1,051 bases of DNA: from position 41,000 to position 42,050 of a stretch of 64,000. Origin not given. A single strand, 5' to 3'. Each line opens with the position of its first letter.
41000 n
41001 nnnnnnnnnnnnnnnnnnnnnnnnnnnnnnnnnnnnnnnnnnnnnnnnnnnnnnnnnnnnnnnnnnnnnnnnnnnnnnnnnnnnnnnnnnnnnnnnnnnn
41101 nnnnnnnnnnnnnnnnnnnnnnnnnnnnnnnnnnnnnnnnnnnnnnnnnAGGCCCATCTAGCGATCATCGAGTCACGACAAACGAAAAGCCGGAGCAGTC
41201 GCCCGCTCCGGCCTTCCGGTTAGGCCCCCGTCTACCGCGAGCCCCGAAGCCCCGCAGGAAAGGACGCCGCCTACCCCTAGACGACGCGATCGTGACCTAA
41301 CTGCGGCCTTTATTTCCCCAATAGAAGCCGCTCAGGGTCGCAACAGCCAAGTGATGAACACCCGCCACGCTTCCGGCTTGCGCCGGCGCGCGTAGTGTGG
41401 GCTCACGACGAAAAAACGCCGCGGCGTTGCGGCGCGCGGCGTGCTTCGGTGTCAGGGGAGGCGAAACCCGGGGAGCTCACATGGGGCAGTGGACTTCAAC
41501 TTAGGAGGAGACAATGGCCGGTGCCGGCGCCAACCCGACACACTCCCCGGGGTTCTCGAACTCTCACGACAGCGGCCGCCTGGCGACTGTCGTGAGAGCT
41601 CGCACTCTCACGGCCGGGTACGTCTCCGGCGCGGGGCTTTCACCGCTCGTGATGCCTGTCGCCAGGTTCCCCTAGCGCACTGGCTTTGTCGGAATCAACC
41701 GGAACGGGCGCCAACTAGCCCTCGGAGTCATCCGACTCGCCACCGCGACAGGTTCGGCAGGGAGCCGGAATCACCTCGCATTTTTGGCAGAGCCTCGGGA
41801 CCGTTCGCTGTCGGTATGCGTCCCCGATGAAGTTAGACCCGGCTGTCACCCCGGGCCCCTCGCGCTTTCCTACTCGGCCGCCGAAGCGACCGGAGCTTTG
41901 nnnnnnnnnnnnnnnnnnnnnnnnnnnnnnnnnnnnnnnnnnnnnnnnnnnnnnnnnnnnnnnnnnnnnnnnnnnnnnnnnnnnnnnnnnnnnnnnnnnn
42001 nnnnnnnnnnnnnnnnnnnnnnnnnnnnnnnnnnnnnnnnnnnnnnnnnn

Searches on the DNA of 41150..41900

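Call 83: search_rna_families(source=window, start=41150, end=41900, threshold=evalue, max_evalue=1)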
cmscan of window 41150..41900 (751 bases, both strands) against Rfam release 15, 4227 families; matches with E-value up to 1: 1.
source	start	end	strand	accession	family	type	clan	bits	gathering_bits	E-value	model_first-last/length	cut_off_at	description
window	41179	41293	-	RF02346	ar35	Gene; sRNA;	-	18.5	45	0.45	1-144/144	no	Alphaproteobacterial sRNA ar35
